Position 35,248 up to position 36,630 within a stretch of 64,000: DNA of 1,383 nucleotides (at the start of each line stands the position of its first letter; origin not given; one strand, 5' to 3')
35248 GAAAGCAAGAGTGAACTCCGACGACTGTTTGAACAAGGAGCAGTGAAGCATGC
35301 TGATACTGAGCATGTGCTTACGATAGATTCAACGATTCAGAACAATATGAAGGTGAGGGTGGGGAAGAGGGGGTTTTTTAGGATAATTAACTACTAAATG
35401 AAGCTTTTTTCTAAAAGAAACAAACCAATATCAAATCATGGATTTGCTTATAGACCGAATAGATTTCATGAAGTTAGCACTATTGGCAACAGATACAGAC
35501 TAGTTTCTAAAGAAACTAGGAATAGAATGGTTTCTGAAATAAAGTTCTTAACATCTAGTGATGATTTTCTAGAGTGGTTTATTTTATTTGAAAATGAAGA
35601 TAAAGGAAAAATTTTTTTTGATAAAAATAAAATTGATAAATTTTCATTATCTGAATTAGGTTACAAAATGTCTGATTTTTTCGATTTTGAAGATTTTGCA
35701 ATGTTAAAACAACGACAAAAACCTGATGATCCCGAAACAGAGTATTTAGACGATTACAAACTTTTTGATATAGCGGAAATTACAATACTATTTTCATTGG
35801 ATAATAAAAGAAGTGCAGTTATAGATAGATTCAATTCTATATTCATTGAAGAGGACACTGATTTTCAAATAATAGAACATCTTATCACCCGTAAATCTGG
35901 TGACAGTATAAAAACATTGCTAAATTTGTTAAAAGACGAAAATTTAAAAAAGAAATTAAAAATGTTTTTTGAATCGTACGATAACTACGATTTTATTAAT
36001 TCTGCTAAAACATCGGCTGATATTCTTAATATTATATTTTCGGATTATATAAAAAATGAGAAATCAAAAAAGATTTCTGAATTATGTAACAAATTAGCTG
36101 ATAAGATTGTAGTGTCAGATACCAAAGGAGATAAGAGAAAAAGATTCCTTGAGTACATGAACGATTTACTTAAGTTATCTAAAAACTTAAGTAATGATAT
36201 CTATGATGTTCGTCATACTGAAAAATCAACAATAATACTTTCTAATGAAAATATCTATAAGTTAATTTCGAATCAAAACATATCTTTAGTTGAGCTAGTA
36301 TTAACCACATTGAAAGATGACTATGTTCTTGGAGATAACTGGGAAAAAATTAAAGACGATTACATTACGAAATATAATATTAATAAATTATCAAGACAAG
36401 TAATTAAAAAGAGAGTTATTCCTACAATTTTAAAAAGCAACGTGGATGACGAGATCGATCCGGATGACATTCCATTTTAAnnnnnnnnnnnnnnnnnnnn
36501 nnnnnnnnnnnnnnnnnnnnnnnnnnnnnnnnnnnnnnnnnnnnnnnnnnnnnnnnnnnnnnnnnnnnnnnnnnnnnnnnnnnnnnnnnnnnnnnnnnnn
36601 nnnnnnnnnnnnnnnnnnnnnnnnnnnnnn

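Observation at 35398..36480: Extremely AT-rich 360-aa ORF translationally coupled to tyrS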

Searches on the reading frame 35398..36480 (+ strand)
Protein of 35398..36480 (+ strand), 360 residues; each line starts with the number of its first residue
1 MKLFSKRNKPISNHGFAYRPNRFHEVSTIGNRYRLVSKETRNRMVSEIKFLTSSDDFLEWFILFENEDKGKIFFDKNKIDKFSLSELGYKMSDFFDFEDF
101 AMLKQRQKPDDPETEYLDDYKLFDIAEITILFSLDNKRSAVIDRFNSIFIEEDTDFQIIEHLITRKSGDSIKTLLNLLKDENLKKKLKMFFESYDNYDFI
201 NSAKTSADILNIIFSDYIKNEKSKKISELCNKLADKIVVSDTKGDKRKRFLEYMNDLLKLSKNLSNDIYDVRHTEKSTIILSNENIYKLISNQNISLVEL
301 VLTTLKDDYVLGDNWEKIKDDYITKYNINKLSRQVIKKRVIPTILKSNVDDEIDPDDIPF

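Call 4: search_protein_families(library=pfam, proteins=[window:35398-36477:+], max_evalue=1)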
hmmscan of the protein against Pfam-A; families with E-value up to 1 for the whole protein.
window:35398-36477:+ (360 aa): 1 family
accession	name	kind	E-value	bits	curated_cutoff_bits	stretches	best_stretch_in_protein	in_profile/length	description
PF10830.13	DUF2553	-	0.033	15.5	27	1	69-118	17-67/75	Protein of unknown function (DUF2553)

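Call 5: search_protein_families(library=padloc, proteins=[window:35398-36477:+], max_evalue=1)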
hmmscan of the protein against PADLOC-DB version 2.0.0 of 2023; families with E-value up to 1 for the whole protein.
window:35398-36477:+ (360 aa): 0 families

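Call 6: search_protein_families(library=phrogs, proteins=[window:35398-36477:+], max_evalue=1)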
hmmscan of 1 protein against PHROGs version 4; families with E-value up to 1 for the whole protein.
window:35398-36477:+ (360 aa): 1 family
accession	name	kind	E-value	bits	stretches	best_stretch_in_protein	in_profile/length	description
phrog_16079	-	unknown function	0.1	13.5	1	148-188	15-55/67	-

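Call 7: search_protein_families(library=ncbifam, proteins=[window:35398-36477:+], max_evalue=1)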
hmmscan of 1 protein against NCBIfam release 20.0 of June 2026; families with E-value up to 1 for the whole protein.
window:35398-36477:+ (360 aa): 2 families
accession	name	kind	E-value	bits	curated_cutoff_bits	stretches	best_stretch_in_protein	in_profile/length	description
NF008183.0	PRK10933.1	subfamily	0.016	13.9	535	1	238-350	211-325/551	alpha,alpha-phosphotrehalase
NF043067.1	AAC_6p_group_E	equivalog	0.11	12.4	140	1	253-314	5-66/140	aminoglycoside 6'-N-acetyltransferase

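Call 8: find_homologous_proteins(query=window:35398-36477:+, max_evalue=0.001)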
Query window:35398-36477:+ (360 aa): 90 proteins with E <= 0.001 among 4112 candidates.
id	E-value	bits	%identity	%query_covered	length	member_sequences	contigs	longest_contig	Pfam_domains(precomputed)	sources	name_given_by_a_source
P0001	2.1e-194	664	100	88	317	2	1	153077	-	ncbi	-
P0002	2.7e-123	430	62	100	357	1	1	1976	-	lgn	-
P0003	3.6e-123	429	62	100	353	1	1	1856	-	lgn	-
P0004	3.9e-121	423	59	100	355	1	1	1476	-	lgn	-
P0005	1.7e-119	417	60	100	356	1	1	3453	-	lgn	-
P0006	5.8e-119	416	60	100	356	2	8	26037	-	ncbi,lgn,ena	-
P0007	1.6e-118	414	60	100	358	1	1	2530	-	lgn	-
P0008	2.9e-117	410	59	100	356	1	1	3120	-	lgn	-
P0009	3.1e-117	410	59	100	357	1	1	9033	-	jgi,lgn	jgi:hypothetical protein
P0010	1.6e-116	408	60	93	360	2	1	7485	-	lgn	-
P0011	5.6e-115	402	58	100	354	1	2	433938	-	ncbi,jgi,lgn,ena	ncbi:MAG: hypothetical protein WC420_01000 [Candidatus Paceibacterota bacterium]|jgi:hypothetical pr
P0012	1.5e-113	398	58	100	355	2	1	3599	-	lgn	-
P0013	1.9e-109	384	54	100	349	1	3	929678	-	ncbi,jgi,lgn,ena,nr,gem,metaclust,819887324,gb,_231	ncbi:TPA: hypothetical protein EYO12_01100 [Candidatus Saccharibacteria bacterium]|nr:hypothetical p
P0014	1.4e-108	381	57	94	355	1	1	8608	-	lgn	-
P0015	2.4e-108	381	54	100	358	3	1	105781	-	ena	-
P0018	3.8e-106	373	54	100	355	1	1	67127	-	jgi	jgi:hypothetical protein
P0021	2.1e-105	371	55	94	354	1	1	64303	PF18863.7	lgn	-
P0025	1.1e-103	365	55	100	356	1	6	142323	-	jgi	jgi:hypothetical protein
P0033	1.6e-99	352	52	100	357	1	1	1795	PF18863.7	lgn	-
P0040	2.5e-90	321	49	100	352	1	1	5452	-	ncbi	-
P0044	2.6e-89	318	48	94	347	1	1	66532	-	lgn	-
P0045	4.5e-89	317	49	100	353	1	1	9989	PF18863.7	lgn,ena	-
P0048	8.6e-87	310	48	100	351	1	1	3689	PF18863.7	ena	-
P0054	2.1e-83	299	45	100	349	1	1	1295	-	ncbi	-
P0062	1.2e-74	270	45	100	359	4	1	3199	PF18863.7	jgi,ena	-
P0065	5.2e-74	268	46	100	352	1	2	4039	PF18863.7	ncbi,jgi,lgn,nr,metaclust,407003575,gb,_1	ncbi:MAG: hypothetical protein ACD_8C00051G0001 [uncultured bacterium]|nr:MAG: hypothetical protein 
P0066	3.0e-73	265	47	100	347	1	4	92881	-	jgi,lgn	jgi:hypothetical protein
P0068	5.1e-71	258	44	94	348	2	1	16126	-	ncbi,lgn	-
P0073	4.4e-69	252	41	100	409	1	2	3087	PF18863.7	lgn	-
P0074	2.2e-68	249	42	100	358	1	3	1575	PF18863.7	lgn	-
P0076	2.2e-67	246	44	94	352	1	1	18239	PF18863.7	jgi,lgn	jgi:hypothetical protein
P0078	1.3e-64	237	41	100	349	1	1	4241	PF18863.7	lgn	-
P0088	3.8e-38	150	32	100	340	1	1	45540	-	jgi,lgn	jgi:hypothetical protein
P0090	9.1e-31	126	33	96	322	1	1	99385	-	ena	-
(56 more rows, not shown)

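Call 10: search_solved_structures(query=window:35398-36477:+, max_evalue=10)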
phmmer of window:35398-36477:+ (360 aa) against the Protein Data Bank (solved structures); distinct sequences matched with E-value up to 10: 1.
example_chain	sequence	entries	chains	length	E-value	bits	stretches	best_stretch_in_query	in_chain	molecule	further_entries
7koe_C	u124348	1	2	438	0.028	17.1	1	212-356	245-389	Electron transfer flavoprotein-quinone oxidoreductase FixC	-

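Call 11: search_protein_families(library=pfam, proteins=[P0021, P0033, P0045, P0048, P0062, P0065, P0073, P0074, P0076, P0078], max_evalue=0.1)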
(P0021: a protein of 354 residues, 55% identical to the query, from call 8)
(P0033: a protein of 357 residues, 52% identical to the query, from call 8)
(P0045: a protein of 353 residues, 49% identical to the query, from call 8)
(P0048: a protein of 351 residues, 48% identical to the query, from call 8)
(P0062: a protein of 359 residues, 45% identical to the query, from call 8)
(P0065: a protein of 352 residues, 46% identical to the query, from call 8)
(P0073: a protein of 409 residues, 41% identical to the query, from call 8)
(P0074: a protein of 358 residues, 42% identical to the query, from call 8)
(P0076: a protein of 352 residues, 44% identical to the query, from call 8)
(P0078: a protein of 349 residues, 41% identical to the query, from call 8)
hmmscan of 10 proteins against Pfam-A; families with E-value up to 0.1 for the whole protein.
P0021 (354 aa): 1 family
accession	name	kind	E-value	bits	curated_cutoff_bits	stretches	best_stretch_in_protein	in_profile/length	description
PF18863.6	AbiJ_NTD4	-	7.4e-07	30.2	34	1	26-172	9-142/152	AbiJ N-terminal domain 4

P0033 (357 aa): 2 families
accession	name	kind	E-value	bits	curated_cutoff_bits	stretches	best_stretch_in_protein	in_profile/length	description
PF18863.6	AbiJ_NTD4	-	1.4e-06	29.3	34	1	15-175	2-143/152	AbiJ N-terminal domain 4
PF08389.18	Xpo1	-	0.0099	16.4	22.7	1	235-313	34-95/147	Exportin 1-like protein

P0045 (353 aa): 1 family
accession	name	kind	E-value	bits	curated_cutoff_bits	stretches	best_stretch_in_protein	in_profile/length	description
PF18863.6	AbiJ_NTD4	-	1.5e-07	32.4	34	1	16-169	5-138/152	AbiJ N-terminal domain 4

P0048 (351 aa): 1 family
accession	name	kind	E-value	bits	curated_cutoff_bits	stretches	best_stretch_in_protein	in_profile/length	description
PF18863.6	AbiJ_NTD4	-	1.8e-05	25.7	34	1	3-171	2-145/152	AbiJ N-terminal domain 4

P0062 (359 aa): 2 families
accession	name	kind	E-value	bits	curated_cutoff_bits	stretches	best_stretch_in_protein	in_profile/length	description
PF18863.6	AbiJ_NTD4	-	4.9e-07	30.8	34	1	120-182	77-140/152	AbiJ N-terminal domain 4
PF25062.1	ARM_TT21_N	-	0.0074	16.5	40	1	138-224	106-196/222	Tetratricopeptide repeat protein 21 N-terminal ARM repeat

P0065 (352 aa): 2 families
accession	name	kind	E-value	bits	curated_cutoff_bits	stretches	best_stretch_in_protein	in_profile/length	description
PF18863.6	AbiJ_NTD4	-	8.1e-08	33.3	34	1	3-175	2-142/152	AbiJ N-terminal domain 4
PF25265.1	USP32_N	-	0.039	14.2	27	1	202-252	32-82/93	USP32 N-terminal domain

P0073 (409 aa): 3 families
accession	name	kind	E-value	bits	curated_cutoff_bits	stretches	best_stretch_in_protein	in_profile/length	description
PF18863.6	AbiJ_NTD4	-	5.1e-07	30.7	34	1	58-230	2-140/152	AbiJ N-terminal domain 4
PF03352.18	Adenine_glyco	-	0.022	15.1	25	1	246-359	46-152/177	Methyladenine glycosylase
PF05694.17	SBP56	-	0.032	13.5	34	1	281-392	231-336/453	56kDa selenium binding protein (SBP56)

P0074 (358 aa): 5 families
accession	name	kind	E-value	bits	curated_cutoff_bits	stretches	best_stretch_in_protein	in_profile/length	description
PF18863.6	AbiJ_NTD4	-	2.3e-05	25.3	34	1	73-175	61-142/152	AbiJ N-terminal domain 4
PF09831.14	DUF2058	-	0.0042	17.7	25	1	177-263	74-156/174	Uncharacterized protein conserved in bacteria (DUF2058)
PF08400.16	phage_tail_N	-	0.0099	16.3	26.6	1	107-157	64-114/134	Prophage tail fibre N-terminal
PF11932.13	DUF3450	-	0.028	14.2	32.6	1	226-278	45-97/241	Protein of unknown function (DUF3450)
PF10473.14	CENP-F_leu_zip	-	0.035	14.6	34.5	1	226-268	60-102/140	Leucine-rich repeats of kinetochore protein Cenp-F/LEK1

P0076 (352 aa): 1 family
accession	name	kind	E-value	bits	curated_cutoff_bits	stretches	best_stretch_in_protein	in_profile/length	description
PF18863.6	AbiJ_NTD4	-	3.2e-08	34.6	34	1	3-177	2-142/152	AbiJ N-terminal domain 4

P0078 (349 aa): 1 family
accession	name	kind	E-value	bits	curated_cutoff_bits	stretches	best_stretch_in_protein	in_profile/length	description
PF18863.6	AbiJ_NTD4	-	2.2e-06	28.7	34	1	2-164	1-136/152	AbiJ N-terminal domain 4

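Call 16: find_encoding_contigs(protein=P0011, flank=6000, max_places=3)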
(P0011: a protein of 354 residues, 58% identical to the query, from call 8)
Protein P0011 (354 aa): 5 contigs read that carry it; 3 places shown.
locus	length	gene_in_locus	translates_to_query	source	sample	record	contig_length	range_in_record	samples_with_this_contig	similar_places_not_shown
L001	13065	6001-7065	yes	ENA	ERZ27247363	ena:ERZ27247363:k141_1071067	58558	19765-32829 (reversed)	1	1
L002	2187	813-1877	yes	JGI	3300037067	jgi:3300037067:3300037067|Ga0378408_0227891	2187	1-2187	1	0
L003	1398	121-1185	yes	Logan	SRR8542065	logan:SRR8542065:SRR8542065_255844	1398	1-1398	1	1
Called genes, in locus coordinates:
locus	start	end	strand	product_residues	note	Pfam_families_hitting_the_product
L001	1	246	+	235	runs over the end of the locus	PF00535:Glycos_transf_2, PF10111:Glyco_tranf_2_2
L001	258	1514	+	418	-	PF00089:Trypsin, PF10459:Peptidase_S46 (faint), PF13365:Trypsin_2, PF13180:PDZ_2, PF00595:PDZ (weak), PF17820:PDZ_6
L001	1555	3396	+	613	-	PF01807:Zn_ribbon_DnaG, PF08275:DNAG_N, PF01751:Toprim, PF13155:Toprim_2, PF13662:Toprim_4, PF10410:DnaB_bind (weak)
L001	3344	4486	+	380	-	PF03979:Sigma70_r1_1, PF00140:Sigma70_r1_2, PF04542:Sigma70_r2, PF04539:Sigma70_r3, PF04545:Sigma70_r4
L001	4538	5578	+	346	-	PF02661:Fic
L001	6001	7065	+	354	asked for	-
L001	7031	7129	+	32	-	-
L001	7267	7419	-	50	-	-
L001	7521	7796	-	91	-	PF01022:HTH_5, PF12840:HTH_20, PF13412:HTH_24, PF01047:MarR (weak), PF08220:HTH_DeoR (weak), PF08279:HTH_11 (weak), PF12802:MarR_2 (weak)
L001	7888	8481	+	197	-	PF03848:TehB (weak), PF05148:Methyltransf_8 (weak), PF01209:Ubie_methyltran, PF13847:Methyltransf_31, PF08241:Methyltransf_11, PF08242:Methyltransf_12, PF13649:Methyltransf_25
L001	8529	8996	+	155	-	-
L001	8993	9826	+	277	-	PF06342:DUF1057 (weak), PF00561:Abhydrolase_1, PF12146:Hydrolase_4, PF12697:Abhydrolase_6, PF03096:Ndr (weak)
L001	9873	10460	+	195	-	PF23477:zf_Tbcl_2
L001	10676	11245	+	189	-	PF03193:RsgA_GTPase (faint), PF02421:FeoB_N, PF00350:Dynamin_N (faint), PF01926:MMR_HSR1, PF00009:GTP_EFTU, PF16897:MMR_HSR1_Xtn (weak)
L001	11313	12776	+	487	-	PF03193:RsgA_GTPase (faint), PF00005:ABC_tran, PF00931:NB-ARC (faint), PF02463:SMC_N (faint), PF13191:AAA_16 (faint), PF13555:AAA_29 (faint), PF20720:nSTAND3 (faint), PF00005:ABC_tran, +2 more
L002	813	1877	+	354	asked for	-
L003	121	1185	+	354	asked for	-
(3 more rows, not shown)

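Call 17: find_encoding_contigs(protein=P0013, flank=6000, max_places=3)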
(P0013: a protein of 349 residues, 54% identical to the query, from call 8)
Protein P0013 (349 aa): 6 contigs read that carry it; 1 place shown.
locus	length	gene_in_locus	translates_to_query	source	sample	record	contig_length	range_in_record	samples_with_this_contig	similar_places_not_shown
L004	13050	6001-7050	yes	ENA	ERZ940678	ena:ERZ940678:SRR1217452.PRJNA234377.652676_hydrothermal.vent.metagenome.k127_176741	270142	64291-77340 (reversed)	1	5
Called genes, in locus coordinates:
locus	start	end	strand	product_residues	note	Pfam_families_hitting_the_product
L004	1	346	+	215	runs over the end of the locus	PF00027:cNMP_binding, PF00325:Crp (faint), PF13545:HTH_Crp_2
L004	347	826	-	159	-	PF01243:PNPOx_N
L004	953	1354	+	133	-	-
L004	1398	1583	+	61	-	-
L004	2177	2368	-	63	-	PF18930:DUF5679 (weak)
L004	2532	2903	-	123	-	-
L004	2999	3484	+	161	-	-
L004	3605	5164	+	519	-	PF12161:HsdM_N, PF02384:N6_Mtase, PF05175:MTS (weak), PF07669:Eco57I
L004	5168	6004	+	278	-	PF14267:DUF4357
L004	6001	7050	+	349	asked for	-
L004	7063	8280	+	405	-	PF01420:Methylase_S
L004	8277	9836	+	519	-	PF00078:RVT_1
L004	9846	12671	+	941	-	PF04313:HSDR_N, PF04851:ResIII, PF00270:DEAD, PF18766:SWI2_SNF2, PF22679:T1R_D3-like, PF12008:EcoR124_C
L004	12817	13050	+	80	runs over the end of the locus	PF04014:MazE_antitoxin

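Call 18: find_encoding_contigs(protein=P0001, flank=6000, max_places=3)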
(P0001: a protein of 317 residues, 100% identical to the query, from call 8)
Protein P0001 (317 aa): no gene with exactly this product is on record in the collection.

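Call 19: predict_structure(alignment_id=A1)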
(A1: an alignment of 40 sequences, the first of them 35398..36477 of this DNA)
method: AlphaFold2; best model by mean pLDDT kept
length: 360 residues; sequences in the alignment: 40
mean_pLDDT: 84.7   pTM: 0.73
mean pLDDT of the five models: 84.7, 84.4, 84.2, 83.3, 82.0
residues with pLDDT >= 90: 188; 70-90: 116; 50-70: 40; < 50: 16
segments of 3 or more residues with pLDDT < 50: 13-27
pLDDT, mean of each block of 10 residues (from residue 1): 79 44 44 87 97 95 94 95 91 96 85 82 96 95 97 91 83 84 94 94 95 72 86 87 81 95 90 70 92 95 86 77 85 86 57 72
secondary structure, 60 per line:
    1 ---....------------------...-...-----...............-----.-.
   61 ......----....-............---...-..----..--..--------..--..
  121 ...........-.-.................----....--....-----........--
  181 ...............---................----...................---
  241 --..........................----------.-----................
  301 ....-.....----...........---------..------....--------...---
elements in order: H4-7 H38-52 E63-66 E71-74 H76-87 H119-131 H135-151 E156-159 E162-165 H171-177 H181-195 H199-214 H219-237 H243-267 H285-304 H306-309 H315-325 H343-346

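Call 20: search_protein_representatives(protein=window:35398-36477:+)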
Query: 360 residues. Proteins with E-value up to 0.001 (for the whole library): 76; up to 1e-10: 63; up to 1e-30: 35. The best 76 are listed.
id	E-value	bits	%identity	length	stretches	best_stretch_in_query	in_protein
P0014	4.3e-109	381.4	60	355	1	16-360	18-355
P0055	4.0e-82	292.8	48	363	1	1-360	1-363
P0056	7.9e-81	288.5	51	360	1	1-360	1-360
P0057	5.9e-79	282.4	47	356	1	1-333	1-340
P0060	8.5e-78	278.6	49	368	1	1-340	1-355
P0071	1.3e-70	255.0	49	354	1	1-339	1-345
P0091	2.5e-64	234.3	46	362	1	1-360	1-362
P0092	4.1e-63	230.3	40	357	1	1-360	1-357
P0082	1.0e-60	222.4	60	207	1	1-201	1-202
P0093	1.9e-47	178.8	39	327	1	31-329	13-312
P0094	6.4e-43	163.9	37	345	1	3-360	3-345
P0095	8.5e-43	163.5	34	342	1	1-360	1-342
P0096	1.0e-42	163.2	36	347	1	1-360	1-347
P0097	6.6e-42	160.6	32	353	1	1-360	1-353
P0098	7.6e-42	160.4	36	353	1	40-340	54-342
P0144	4.4e-13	65.8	27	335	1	31-309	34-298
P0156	4.8e-06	42.7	23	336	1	14-326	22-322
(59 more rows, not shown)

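Call 21: find_encoding_contigs(protein=P0025, flank=6000, max_places=3)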
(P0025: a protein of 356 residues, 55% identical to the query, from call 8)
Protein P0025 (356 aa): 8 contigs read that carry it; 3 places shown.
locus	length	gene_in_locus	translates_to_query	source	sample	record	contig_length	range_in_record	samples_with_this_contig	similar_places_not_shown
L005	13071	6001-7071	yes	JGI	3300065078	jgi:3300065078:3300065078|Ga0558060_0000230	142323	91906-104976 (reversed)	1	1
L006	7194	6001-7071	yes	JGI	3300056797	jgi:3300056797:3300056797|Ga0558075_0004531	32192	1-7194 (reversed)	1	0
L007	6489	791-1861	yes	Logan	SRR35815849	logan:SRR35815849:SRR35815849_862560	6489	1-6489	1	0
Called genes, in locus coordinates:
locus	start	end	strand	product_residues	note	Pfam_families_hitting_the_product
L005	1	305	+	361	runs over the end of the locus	PF11258:DUF3048, PF17479:DUF3048_C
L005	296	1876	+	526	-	PF00512:HisKA, PF02518:HATPase_c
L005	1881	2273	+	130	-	PF00072:Response_reg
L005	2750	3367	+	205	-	-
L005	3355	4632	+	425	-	PF01180:DHO_dh, PF12797:Fer4_2 (faint), PF12837:Fer4_6 (faint), PF13237:Fer4_10 (weak), PF14697:Fer4_21, PF12838:Fer4_7, PF13187:Fer4_9 (weak)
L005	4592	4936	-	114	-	-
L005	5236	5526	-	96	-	PF01936:NYN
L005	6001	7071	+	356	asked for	-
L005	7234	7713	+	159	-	-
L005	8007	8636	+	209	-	PF00440:TetR_N, PF14246:TetR_C_7 (weak)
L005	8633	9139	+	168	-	-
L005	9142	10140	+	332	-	PF18454:Mtd_N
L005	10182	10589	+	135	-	-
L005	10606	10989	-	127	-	PF00903:Glyoxalase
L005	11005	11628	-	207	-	-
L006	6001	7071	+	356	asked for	-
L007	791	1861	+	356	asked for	-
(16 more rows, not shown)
